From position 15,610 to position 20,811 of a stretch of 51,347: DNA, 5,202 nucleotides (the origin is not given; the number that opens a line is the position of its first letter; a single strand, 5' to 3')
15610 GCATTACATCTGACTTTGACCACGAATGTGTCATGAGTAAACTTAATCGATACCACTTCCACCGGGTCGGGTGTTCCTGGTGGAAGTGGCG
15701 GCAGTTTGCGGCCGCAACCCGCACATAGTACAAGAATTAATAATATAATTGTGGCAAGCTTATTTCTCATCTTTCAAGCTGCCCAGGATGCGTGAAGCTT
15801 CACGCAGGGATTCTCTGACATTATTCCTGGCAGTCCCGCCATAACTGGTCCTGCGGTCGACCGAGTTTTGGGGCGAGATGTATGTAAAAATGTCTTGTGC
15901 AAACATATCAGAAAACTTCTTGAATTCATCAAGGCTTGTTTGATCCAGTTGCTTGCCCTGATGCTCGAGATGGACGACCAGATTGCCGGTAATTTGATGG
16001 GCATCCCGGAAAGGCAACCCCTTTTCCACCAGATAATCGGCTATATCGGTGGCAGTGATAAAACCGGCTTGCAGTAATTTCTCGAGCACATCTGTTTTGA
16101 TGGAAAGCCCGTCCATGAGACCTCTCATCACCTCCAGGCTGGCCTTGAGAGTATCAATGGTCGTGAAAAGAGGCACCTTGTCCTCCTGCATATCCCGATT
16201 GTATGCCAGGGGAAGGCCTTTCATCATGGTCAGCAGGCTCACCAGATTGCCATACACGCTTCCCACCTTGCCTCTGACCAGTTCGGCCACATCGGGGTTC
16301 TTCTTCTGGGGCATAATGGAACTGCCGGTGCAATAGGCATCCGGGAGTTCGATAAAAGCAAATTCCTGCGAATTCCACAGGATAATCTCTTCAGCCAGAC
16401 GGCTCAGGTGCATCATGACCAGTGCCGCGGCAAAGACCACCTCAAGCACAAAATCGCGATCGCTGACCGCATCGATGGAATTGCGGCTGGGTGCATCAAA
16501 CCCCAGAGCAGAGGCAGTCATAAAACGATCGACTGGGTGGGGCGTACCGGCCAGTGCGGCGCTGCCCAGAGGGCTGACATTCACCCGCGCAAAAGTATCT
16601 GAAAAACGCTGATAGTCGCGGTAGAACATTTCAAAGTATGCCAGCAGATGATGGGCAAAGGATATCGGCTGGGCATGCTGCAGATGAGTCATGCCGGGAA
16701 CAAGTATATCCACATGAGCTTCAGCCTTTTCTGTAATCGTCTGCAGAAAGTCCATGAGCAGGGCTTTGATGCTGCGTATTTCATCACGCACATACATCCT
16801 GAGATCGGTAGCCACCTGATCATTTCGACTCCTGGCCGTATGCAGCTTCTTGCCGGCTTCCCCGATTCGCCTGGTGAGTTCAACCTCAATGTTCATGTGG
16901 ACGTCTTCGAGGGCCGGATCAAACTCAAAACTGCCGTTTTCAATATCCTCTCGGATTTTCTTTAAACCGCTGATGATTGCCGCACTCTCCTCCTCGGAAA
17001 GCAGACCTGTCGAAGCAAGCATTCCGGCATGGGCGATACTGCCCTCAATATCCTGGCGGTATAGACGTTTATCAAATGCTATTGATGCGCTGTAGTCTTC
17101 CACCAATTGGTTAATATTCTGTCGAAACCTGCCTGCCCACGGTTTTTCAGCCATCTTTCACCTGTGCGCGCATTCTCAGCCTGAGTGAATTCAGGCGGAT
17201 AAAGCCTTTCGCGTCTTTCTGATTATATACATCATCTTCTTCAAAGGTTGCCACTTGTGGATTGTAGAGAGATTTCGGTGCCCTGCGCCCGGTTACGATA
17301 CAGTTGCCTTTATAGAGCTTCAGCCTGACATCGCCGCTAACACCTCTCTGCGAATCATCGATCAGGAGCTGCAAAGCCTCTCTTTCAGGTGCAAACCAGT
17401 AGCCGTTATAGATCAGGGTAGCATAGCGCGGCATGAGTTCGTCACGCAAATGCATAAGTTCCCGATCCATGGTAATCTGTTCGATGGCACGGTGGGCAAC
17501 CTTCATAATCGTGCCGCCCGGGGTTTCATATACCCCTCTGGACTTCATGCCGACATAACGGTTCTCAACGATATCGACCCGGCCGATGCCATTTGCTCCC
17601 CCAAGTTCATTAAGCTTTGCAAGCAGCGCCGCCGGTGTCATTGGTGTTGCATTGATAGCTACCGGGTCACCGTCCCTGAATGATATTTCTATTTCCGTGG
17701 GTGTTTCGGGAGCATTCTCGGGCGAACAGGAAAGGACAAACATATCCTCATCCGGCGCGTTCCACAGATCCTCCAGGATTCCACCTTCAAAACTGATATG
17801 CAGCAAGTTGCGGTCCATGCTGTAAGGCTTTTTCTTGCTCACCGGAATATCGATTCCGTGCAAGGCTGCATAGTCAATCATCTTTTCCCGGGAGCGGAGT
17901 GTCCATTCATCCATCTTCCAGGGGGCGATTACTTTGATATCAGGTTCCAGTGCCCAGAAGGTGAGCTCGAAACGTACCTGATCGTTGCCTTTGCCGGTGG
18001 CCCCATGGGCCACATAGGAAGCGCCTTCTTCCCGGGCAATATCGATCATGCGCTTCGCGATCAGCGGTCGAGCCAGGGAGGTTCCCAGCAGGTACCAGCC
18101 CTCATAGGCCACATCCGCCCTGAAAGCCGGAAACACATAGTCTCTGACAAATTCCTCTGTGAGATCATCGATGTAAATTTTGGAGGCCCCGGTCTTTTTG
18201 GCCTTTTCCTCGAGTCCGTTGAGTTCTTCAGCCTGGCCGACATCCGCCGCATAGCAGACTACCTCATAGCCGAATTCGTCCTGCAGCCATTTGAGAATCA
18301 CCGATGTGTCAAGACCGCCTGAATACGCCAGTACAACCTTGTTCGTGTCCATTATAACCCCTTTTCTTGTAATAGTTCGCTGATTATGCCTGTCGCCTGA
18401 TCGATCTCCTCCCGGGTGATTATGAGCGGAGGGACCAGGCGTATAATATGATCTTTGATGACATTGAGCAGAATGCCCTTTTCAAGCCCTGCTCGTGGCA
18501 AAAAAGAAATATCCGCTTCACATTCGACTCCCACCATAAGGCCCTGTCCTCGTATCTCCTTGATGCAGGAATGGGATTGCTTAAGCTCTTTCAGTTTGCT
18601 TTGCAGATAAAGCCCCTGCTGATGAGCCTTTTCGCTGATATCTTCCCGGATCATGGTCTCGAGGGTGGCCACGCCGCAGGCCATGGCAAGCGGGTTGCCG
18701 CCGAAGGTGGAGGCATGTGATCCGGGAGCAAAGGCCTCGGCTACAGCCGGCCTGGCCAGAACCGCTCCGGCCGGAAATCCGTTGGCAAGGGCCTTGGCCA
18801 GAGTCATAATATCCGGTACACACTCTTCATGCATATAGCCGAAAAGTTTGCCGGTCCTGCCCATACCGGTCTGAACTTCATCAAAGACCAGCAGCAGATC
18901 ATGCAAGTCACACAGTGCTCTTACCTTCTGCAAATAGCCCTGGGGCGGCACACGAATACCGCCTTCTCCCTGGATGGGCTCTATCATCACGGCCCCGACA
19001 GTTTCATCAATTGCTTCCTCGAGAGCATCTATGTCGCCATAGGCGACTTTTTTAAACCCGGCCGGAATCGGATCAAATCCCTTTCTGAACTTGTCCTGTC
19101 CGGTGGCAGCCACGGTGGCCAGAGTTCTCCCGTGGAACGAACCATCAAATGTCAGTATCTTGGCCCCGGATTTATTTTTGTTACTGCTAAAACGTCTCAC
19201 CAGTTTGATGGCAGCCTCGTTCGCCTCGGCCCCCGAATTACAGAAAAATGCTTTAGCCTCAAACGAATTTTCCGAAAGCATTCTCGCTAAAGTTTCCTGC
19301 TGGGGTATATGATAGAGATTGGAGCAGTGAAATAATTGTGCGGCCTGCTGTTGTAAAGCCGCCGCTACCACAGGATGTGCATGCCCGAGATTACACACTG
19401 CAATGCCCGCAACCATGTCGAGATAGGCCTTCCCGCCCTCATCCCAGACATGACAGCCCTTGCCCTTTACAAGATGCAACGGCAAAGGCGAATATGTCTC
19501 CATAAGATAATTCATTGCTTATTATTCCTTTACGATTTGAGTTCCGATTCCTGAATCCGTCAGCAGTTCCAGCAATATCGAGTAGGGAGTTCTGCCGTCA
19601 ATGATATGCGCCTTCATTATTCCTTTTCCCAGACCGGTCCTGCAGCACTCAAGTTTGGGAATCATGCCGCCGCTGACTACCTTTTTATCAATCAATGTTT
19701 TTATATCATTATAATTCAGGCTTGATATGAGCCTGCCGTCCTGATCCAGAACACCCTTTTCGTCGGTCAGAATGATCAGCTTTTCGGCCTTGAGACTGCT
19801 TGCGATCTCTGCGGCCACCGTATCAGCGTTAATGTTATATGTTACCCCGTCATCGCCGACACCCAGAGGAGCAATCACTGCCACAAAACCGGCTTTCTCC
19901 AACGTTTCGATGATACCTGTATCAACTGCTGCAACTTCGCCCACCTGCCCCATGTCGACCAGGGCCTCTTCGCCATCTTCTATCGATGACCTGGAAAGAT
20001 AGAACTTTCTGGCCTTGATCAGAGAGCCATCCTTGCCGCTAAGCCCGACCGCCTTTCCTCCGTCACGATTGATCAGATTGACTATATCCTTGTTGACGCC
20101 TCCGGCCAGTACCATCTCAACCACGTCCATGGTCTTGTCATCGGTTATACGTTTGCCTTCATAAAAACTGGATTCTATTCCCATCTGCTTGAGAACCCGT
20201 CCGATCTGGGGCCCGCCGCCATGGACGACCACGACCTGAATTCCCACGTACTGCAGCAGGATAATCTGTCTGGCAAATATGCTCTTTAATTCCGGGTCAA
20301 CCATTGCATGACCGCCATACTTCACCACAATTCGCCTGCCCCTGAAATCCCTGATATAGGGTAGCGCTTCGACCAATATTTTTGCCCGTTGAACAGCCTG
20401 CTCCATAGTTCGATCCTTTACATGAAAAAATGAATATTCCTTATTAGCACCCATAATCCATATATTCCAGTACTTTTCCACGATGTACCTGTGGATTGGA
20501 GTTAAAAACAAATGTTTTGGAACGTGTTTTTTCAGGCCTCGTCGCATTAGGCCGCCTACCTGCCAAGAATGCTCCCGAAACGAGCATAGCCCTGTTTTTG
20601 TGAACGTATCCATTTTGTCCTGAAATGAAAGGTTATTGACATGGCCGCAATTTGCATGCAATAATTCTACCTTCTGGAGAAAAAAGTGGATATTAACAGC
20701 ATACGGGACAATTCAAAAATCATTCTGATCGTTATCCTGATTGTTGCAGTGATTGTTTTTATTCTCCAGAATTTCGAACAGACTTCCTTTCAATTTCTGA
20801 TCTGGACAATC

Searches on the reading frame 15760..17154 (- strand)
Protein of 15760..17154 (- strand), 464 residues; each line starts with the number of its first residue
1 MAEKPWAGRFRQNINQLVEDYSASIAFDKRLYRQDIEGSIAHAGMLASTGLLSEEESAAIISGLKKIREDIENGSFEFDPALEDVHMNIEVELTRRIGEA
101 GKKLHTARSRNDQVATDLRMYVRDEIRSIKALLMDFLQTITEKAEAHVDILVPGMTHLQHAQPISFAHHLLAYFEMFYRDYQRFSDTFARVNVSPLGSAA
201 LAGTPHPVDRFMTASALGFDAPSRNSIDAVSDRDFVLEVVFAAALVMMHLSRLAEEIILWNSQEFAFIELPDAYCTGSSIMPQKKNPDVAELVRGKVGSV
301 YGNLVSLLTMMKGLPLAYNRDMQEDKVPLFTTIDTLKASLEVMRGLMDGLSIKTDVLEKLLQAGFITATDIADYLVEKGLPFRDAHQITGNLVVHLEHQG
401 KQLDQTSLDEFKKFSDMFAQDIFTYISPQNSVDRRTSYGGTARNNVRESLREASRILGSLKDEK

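Call 68: search_protein_families(library=pfam, proteins=[window:15760-17154:-], max_evalue=0.0001)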
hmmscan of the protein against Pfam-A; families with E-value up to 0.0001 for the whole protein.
window:15760-17154:- (464 aa): 2 families
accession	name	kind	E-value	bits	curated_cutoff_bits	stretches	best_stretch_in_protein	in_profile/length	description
PF00206.25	Lyase_1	-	4.1e-79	266.7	27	1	8-302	1-312/312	Lyase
PF14698.11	ASL_C2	-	1.4e-25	89.9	27.3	1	365-433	1-69/69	Argininosuccinate lyase C-terminal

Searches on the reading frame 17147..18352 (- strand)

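Call 68: search_protein_families(library=pfam, proteins=[window:17147-18352:-], max_evalue=0.0001)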
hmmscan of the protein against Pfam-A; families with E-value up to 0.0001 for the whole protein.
window:17147-18352:- (401 aa): 2 families
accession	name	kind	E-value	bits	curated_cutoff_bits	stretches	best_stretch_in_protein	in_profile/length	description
PF20979.2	Arginosuc_syn_C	-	9.3e-82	274.3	27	1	177-394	1-218/219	Arginosuccinate synthase C-terminal domain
PF00764.25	Arginosuc_synth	-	9.4e-65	218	27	1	5-167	1-161/162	Arginosuccinate synthase N-terminal HUP domain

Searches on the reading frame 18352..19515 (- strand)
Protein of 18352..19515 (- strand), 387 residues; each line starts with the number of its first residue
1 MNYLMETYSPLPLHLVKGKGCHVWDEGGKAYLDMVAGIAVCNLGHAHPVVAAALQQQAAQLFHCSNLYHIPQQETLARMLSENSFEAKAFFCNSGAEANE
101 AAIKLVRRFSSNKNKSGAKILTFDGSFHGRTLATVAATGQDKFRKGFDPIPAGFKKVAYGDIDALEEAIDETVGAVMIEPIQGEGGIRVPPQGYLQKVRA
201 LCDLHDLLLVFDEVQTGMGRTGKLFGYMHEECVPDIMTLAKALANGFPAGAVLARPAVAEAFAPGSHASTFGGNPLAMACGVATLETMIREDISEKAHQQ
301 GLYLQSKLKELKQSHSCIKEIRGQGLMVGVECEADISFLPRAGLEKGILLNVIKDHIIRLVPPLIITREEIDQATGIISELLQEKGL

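Call 68: search_protein_families(library=pfam, proteins=[window:18352-19515:-], max_evalue=0.0001)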
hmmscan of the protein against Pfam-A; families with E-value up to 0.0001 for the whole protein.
window:18352-19515:- (387 aa): 1 family
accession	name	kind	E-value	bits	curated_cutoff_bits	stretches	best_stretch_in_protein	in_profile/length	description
PF00202.27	Aminotran_3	-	2.4e-124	415.5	30.5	1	7-381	5-402/403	Aminotransferase class-III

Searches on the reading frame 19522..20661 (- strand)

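Call 68: search_protein_families(library=pfam, proteins=[window:19522-20661:-], max_evalue=0.0001)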
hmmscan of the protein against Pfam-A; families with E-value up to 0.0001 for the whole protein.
window:19522-20661:- (379 aa): 1 family
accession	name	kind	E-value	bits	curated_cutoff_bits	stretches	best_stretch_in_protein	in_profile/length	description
PF00696.33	AA_kinase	-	7.2e-47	160.5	24.9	1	110-355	2-234/234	Amino acid kinase family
